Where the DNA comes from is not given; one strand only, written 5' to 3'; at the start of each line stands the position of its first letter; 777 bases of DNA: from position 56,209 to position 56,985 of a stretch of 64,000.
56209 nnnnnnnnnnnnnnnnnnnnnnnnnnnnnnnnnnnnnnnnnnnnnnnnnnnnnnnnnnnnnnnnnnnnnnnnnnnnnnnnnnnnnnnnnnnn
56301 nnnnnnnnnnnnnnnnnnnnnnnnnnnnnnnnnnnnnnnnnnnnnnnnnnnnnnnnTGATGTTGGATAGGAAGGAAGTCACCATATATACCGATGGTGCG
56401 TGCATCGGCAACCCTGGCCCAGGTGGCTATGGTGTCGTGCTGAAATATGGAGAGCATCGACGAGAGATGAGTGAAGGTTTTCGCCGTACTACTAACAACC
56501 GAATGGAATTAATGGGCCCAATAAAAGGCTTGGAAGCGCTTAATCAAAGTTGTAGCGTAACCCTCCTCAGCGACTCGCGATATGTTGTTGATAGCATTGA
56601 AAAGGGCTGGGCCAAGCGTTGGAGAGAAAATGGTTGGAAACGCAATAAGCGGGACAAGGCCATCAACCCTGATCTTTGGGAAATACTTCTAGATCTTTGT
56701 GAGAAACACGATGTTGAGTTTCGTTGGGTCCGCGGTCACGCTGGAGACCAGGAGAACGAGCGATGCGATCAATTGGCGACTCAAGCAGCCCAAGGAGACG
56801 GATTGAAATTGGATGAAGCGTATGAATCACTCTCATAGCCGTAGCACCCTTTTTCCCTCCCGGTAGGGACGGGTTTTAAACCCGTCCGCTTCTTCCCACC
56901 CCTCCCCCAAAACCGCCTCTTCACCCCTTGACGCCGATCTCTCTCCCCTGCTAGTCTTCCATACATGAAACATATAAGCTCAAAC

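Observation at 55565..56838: Low-GC two-gene cassette: TIR-like (Cap12/PycTIR-type) effector with an unknown sensor domain, translationally coupled to RNase HI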

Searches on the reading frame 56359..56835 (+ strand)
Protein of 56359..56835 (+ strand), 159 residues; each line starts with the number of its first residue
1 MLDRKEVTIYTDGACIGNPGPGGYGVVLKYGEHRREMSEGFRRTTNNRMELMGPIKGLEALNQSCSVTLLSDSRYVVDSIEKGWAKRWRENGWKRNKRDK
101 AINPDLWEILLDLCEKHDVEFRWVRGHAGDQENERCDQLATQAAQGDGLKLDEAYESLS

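Call 4: search_protein_families(library=pfam, proteins=[window:56359-56835:+], max_evalue=1)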
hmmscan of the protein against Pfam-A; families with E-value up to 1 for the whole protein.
window:56359-56835:+ (159 aa): 2 families
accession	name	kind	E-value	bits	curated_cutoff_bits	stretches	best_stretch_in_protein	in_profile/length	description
PF00075.30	RNase_H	-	2e-45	154.9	25.8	1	5-144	2-140/141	RNase H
PF20306.3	Sp-DndD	-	0.12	13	27.2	1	108-124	4-20/51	Small protein found in certain Dnd DNA modification systems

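Call 5: search_protein_families(library=padloc, proteins=[window:56359-56835:+], max_evalue=1)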
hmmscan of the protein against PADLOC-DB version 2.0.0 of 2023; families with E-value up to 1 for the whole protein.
window:56359-56835:+ (159 aa): 0 families

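Call 6: search_protein_families(library=ncbifam, proteins=[window:56359-56835:+], max_evalue=1)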
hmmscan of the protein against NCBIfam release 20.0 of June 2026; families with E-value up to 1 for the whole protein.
window:56359-56835:+ (159 aa): 10 families
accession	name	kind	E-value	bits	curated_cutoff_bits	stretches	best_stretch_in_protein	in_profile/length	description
NF001236.0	PRK00203.1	equivalog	7e-60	201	160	1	4-145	2-142/151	ribonuclease HI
NF005116.0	PRK06548.1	equivalog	1e-16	61.3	280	1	5-145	4-141/161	ribonuclease H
NF006433.0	PRK08719.1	subfamily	1.1e-14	54.5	170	1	22-145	23-146/147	ribonuclease H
NF005567.0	PRK07238.1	equivalog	1.8e-09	37.4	326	1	6-143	3-130/378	bifunctional RNase H/acid phosphatase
NF041306.1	RnaseHI_Halo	equivalog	2.3e-09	37.4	300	1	7-143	70-194/197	ribonuclease HI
NF010482.0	PRK13907.1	equivalog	3.8e-05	23.8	231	1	7-87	2-84/128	ribonuclease H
NF005822.0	PRK07708.1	equivalog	0.0013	18.4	175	1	5-85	72-161/220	hypothetical protein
NF041809.1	Avs1a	equivalog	0.0074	15.1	420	1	60-117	166-223/387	AVAST type 1 anti-phage system MBL fold metallo-hydrolase Avs1a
NF046109.1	RNaseH_Halikb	equivalog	0.0078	16.2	320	1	8-82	82-157/211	ribonuclease H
NF053735.1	glob_reg_MafR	equivalog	0.093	11.5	450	1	61-112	32-83/472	global transcriptional activator MafR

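Call 42: find_homologous_proteins(query=window:56359-56835:+)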
Query window:56359-56835:+ (159 aa): 8000 proteins with E <= 0.001 among 8000 candidates; the best 120 are listed.
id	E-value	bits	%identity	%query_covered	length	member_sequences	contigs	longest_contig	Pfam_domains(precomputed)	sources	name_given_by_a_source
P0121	2.8e-105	367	100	100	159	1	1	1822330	PF00075.31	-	-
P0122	2.0e-89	315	84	100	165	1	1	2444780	PF00075.31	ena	-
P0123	1.6e-88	313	84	98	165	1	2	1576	PF00075.31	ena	-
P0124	2.7e-87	309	81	100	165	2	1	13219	PF00075.31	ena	-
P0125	2.9e-87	308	85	97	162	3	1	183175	PF00075.31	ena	-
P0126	3.6e-86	305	81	100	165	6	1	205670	PF00075.31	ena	-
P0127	6.0e-86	304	81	100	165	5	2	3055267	PF00075.31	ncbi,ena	-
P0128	3.2e-82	292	78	97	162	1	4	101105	PF00075.31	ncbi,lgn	-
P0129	3.6e-82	292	79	100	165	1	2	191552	PF00075.31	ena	-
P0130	1.5e-81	290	79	100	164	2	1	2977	PF00075.31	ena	-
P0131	2.0e-81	290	77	100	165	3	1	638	PF00075.31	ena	-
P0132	2.5e-81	289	79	99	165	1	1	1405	PF00075.31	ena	-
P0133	4.3e-81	288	79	100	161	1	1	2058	PF00075.31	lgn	-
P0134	6.0e-81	288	77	99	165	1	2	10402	PF00075.31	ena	-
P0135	6.5e-81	288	77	100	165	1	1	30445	PF00075.31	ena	-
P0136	7.9e-81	288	75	100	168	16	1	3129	PF00075.31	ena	-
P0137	1.0e-80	287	76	99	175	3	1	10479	PF00075.31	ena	-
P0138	1.2e-80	287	77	100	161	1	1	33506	PF00075.31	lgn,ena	-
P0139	1.4e-80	287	78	100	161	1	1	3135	PF00075.31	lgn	-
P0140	1.4e-80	287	77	100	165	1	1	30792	PF00075.31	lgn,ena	-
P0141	1.8e-80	286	77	97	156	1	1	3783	PF00075.31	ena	-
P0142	2.1e-80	286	77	99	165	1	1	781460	PF00075.31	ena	-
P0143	2.5e-80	286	78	99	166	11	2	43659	PF00075.31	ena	-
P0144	2.7e-80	286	77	99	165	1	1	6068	PF00075.31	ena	-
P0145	2.8e-80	286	76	99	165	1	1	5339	PF00075.31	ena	-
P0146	3.5e-80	285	77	100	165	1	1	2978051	PF00075.31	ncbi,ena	-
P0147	6.1e-80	285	77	100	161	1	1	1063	PF00075.31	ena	-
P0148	8.0e-80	284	77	99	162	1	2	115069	PF00075.31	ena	-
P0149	8.2e-80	284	78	100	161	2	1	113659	PF00075.31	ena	-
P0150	8.9e-80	284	77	99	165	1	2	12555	PF00075.31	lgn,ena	-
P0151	9.0e-80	284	76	100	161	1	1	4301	PF00075.31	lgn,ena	-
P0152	1.1e-79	284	78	99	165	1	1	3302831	PF00075.31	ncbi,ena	-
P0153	1.1e-79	284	77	100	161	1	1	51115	PF00075.31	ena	-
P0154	1.2e-79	284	77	99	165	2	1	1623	PF00075.31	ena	-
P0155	2.1e-79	283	78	99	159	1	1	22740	PF00075.31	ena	-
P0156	2.3e-79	283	77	100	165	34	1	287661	PF00075.31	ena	-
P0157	2.3e-79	283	77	100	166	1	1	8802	PF00075.31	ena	-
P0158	2.3e-79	283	78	96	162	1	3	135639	PF00075.31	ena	-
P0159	2.9e-79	282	75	100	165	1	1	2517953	PF00075.31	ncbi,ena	-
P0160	3.6e-79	282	77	99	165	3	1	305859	PF00075.31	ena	-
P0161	3.8e-79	282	76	99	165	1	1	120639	PF00075.31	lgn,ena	-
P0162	4.4e-79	282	76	99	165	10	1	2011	PF00075.31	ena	-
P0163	4.7e-79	282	76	99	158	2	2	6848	PF00075.31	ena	-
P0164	5.2e-79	282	75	99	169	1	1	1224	PF00075.31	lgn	-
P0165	5.6e-79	282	77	99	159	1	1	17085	PF00075.31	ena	-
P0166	5.9e-79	281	77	99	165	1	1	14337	PF00075.31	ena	-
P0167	6.3e-79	281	77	99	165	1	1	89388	PF00075.31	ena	-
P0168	7.2e-79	281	78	100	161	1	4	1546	PF00075.31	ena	-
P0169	7.7e-79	281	76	99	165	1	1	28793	PF00075.31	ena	-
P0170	9.9e-79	281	76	100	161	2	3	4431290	PF00075.31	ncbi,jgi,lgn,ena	-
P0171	1.3e-78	280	77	100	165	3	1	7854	PF00075.31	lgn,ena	-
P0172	1.3e-78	280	76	99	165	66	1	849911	PF00075.31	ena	-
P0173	1.3e-78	280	76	100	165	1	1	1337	PF00075.31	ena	-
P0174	1.4e-78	280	77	99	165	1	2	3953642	PF00075.31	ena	-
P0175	1.6e-78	280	76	100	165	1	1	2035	PF00075.31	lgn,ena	-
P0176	1.7e-78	280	75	100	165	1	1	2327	PF00075.31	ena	-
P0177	2.0e-78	280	75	100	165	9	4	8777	PF00075.31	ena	-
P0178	2.2e-78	280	75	99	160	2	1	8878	PF00075.31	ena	-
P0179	2.3e-78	280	76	99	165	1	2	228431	PF00075.31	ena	-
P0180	2.4e-78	279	77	99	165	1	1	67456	PF00075.31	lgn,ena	-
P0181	2.6e-78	279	74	100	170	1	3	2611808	PF00075.31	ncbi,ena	-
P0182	3.0e-78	279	76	99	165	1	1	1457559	PF00075.31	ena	-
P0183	3.4e-78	279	75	100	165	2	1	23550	PF00075.31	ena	-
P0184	3.9e-78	279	76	96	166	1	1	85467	PF00075.31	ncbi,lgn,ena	-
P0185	4.1e-78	279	75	100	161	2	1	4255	PF00075.31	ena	-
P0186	4.2e-78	279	75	99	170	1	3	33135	PF00075.31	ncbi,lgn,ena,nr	ncbi:MAG: ribonuclease HI [Chloroflexi bacterium]|nr:ribonuclease HI [Chloroflexota bacterium] MYK61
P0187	4.2e-78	279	75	99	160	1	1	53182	PF00075.31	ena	-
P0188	4.2e-78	279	75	100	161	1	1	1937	PF00075.31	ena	-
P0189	4.7e-78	279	77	100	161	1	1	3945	PF00075.31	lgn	-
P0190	6.0e-78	278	76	99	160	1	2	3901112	PF00075.31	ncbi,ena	-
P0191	6.0e-78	278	76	99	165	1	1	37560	PF00075.31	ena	-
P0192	7.5e-78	278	74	100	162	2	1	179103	PF00075.31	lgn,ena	-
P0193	9.2e-78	278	75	99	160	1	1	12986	PF00075.31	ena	-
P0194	9.7e-78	277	77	100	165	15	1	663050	PF00075.31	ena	-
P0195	1.2e-77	277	73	100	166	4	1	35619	PF00075.31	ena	-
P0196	1.4e-77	277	72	100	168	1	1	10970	PF00075.31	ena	-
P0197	1.4e-77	277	75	99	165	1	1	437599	PF00075.31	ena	-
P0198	1.5e-77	277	74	100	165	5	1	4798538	PF00075.31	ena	-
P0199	1.8e-77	277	76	99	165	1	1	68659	PF00075.31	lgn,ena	-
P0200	1.9e-77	277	75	100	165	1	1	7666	PF00075.31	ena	-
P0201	2.6e-77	276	75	99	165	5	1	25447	PF00075.31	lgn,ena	-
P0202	2.8e-77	276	75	100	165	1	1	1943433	PF00075.31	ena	-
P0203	3.5e-77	276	75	100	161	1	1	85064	PF00075.31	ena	-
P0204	3.6e-77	276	76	99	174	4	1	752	PF00075.31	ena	-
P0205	3.6e-77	276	76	100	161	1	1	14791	PF00075.31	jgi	-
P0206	3.8e-77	276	73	100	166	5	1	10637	PF00075.31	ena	-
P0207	4.2e-77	275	72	99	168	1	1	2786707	PF00075.31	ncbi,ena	-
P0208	4.6e-77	275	72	100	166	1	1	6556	PF00075.31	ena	-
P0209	5.5e-77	275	74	99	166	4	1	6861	PF00075.31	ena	-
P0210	5.5e-77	275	75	100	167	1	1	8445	PF00075.31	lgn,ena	-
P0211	5.8e-77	275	74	100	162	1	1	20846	PF00075.31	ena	-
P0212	6.0e-77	275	75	100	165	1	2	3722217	PF00075.31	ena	-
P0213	7.7e-77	275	75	100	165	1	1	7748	PF00075.31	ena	-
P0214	8.2e-77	274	75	99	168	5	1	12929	PF00075.31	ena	-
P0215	9.2e-77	274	76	100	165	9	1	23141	PF00075.31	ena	-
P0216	9.3e-77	274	74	100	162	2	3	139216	PF00075.31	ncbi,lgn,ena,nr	ncbi:MAG: ribonuclease HI [Chloroflexota bacterium]|nr:ribonuclease HI [Chloroflexota bacterium]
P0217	9.4e-77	274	75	99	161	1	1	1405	PF00075.31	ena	-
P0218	1.1e-76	274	74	97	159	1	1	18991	PF00075.31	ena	-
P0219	1.2e-76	274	73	98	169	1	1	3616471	PF00075.31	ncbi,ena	-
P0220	1.3e-76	274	75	99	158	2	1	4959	PF00075.31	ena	-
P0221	1.3e-76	274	74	100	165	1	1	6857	PF00075.31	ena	-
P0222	1.4e-76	274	75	99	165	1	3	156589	PF00075.31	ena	-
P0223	1.7e-76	273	73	99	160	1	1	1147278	PF00075.31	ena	-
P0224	1.8e-76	273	74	99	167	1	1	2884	PF00075.31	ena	-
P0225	1.8e-76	273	73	99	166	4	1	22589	PF00075.31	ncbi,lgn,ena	-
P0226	2.8e-76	273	77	97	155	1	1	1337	PF00075.31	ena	-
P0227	3.0e-76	273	70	100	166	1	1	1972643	PF00075.31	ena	-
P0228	3.3e-76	273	72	100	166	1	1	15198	PF00075.31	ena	-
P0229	3.7e-76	272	72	100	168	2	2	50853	PF00075.31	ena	-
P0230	4.3e-76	272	72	100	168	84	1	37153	PF00075.31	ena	-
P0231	4.3e-76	272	72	100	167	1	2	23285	PF00075.31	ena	-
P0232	4.4e-76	272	74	99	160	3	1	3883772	PF00075.31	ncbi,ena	-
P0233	4.8e-76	272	74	100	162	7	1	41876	PF00075.31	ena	-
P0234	5.7e-76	272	73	99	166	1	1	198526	PF00075.31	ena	-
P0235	5.7e-76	272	74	98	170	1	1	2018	PF00075.31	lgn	-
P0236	6.9e-76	271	73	99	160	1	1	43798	PF00075.31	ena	-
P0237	7.6e-76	271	73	99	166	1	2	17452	PF00075.31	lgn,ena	-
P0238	7.6e-76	271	72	99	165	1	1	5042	PF00075.31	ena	-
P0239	8.2e-76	271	74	99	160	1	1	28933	PF00075.31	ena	-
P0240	8.6e-76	271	72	100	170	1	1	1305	PF00075.31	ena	-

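Call 45: find_encoding_contigs(protein=P0122, flank=6000, max_places=3)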
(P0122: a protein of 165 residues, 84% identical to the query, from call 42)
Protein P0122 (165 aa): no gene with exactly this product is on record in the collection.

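Call 46: find_encoding_contigs(protein=P0125, flank=6000, max_places=3)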
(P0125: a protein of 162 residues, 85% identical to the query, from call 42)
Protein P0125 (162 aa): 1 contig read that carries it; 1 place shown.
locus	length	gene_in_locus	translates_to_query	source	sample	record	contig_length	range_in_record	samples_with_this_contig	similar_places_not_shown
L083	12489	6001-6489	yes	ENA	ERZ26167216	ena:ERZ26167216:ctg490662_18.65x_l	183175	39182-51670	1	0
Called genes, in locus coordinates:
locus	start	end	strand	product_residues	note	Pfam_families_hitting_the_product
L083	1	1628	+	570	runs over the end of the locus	PF00795:CN_hydrolase, PF02540:NAD_synthase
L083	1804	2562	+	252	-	PF07505:DUF5131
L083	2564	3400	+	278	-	-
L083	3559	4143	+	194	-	PF05995:CDO_I (weak)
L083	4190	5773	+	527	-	PF00581:Rhodanese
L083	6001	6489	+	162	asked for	PF00075:RNase_H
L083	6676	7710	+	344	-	PF00154:RecA_N, PF06745:ATPase (faint), PF08423:Rad51, PF21096:RecA_C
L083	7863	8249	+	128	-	PF02631:RecX_HTH2, PF21981:RecX_HTH3 (weak)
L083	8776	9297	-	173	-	-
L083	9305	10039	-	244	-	PF02660:G3P_acyltransf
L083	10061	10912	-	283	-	PF02811:PHP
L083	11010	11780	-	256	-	PF00149:Metallophos, PF13277:YmdB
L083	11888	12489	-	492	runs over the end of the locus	PF12072:RNase_Y_N, PF00013:KH_1 (weak), PF08668:HDOD (weak), PF01966:HD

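Call 50: find_encoding_contigs(protein=P0126, flank=6000, max_places=2)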
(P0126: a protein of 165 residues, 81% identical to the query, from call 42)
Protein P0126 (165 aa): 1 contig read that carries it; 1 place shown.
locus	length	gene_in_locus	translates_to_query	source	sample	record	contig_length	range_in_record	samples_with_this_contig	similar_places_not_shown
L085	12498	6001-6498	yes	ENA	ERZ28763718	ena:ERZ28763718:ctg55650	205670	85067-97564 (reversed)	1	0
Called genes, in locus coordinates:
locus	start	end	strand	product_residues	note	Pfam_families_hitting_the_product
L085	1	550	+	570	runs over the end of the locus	PF00795:CN_hydrolase, PF02540:NAD_synthase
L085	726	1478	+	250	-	PF07505:DUF5131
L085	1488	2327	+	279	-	-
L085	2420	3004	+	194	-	PF05995:CDO_I (weak)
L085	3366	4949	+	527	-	PF00581:Rhodanese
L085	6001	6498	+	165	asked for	PF00075:RNase_H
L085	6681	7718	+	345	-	PF00154:RecA_N, PF06745:ATPase (faint), PF08423:Rad51, PF21096:RecA_C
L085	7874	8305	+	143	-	PF02631:RecX_HTH2, PF21981:RecX_HTH3 (weak)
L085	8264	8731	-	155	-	-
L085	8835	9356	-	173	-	-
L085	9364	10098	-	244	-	PF02660:G3P_acyltransf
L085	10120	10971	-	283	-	PF02811:PHP (weak)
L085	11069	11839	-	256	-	PF00149:Metallophos, PF13277:YmdB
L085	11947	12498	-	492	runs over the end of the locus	PF12072:RNase_Y_N, PF00013:KH_1 (weak), PF08668:HDOD (weak), PF01966:HD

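Call 51: find_encoding_contigs(protein=P0152, flank=6000, max_places=2)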
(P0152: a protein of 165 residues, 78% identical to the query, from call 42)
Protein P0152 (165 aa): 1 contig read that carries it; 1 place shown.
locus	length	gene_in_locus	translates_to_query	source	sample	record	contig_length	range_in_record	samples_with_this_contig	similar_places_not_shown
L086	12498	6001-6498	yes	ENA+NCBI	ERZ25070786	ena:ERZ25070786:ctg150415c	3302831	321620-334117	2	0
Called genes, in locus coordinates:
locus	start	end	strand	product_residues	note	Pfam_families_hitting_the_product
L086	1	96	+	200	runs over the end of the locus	-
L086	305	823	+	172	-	-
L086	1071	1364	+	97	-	-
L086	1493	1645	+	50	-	-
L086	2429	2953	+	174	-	-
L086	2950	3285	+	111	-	PF00075:RNase_H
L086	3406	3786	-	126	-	-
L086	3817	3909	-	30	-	-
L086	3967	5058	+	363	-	-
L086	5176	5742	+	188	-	PF10137:CAP12-PCTIR_TIR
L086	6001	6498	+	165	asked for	PF00075:RNase_H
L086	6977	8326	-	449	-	PF01943:Polysacc_synt, PF13440:Polysacc_synt_3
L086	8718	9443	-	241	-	PF03567:Sulfotransfer_2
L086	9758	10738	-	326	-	PF01073:3Beta_HSD (weak), PF01370:Epimerase, PF02719:Polysacc_synt_2, PF16363:GDP_Man_Dehyd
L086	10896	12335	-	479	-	PF00535:Glycos_transf_2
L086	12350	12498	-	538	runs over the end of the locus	PF13641:Glyco_tranf_2_3 (weak), PF00535:Glycos_transf_2, PF10111:Glyco_tranf_2_2, PF02709:Glyco_transf_7C (weak)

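Call 52: find_encoding_contigs(protein=P0190, flank=6000, max_places=2)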
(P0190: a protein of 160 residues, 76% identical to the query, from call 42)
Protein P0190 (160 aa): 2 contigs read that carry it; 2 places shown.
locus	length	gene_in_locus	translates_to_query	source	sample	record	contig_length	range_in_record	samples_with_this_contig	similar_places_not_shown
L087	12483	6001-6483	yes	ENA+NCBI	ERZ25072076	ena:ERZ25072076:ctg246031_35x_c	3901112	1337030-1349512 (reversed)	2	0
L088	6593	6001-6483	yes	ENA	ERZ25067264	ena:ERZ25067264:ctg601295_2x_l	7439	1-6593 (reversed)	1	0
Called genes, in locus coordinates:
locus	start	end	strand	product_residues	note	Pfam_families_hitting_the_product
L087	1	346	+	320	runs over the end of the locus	PF01261:AP_endonuc_2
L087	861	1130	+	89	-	-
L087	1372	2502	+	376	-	PF00149:Metallophos (weak)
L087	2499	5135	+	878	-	PF13175:AAA_15 (weak), PF13476:AAA_23 (weak), PF13514:AAA_27 (weak)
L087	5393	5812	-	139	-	PF01842:ACT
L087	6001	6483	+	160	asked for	PF00075:RNase_H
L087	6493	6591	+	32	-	-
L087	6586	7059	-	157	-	-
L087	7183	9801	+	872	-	PF03176:MMPL, PF12349:Sterol-sensing (faint), PF03176:MMPL, PF00873:ACR_tran (weak)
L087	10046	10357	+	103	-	-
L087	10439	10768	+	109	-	PF00583:Acetyltransf_1, PF13302:Acetyltransf_3, PF12746:GNAT_acetyltran, PF08445:FR47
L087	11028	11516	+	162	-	PF13480:Acetyltransf_6 (weak), PF13673:Acetyltransf_10, PF00583:Acetyltransf_1, PF13508:Acetyltransf_7, PF08445:FR47 (weak)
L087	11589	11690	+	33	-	-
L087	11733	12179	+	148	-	PF06042:NTP_transf_6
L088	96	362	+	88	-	-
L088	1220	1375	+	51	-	-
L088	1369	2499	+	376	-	PF00149:Metallophos (weak)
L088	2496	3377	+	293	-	PF13175:AAA_15 (weak), PF13476:AAA_23 (weak), PF13514:AAA_27 (weak)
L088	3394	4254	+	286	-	-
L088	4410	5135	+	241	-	-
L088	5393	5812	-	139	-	PF01842:ACT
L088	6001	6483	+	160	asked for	PF00075:RNase_H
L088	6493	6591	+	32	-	?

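Call 55: find_related_loci(query=window:56359-56835:+, collection=metagenome_contigs, flank=4000)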
Query window:56359-56835:+ (159 aa) in metagenome_contigs; peptide patterns used: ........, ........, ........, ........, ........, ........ (x = any residue, [..] = any of these).
600 stretches matched a pattern (row limit reached: there are more); 595 encode a relative of the query (tblastn E <= 1e-3); the best 80 are kept; 80 distinct loci.
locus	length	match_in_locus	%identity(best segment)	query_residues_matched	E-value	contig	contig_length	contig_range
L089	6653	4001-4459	64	5-157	8e-67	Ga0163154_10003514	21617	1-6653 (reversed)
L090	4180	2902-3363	63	1-152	6e-67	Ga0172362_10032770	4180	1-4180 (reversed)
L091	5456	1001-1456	63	5-156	2e-65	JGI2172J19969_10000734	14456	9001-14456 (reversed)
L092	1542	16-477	61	3-156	2e-66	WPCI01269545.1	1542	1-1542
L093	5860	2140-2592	64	5-156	8e-63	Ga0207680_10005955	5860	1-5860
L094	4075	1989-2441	62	2-152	1e-62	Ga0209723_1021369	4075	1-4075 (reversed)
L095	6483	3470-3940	57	1-157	6e-62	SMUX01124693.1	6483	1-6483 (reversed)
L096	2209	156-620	61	3-157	5e-62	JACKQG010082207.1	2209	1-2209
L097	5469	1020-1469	57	7-156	1e-58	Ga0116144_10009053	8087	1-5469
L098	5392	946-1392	60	7-155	1e-57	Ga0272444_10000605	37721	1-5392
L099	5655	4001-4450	61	6-155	7e-58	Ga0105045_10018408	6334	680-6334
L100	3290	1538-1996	56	4-156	2e-57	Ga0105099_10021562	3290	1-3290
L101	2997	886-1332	61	1-149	2e-57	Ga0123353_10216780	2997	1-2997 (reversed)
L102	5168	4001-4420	58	2-141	4e-56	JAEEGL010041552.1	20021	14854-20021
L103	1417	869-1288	58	2-141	1e-57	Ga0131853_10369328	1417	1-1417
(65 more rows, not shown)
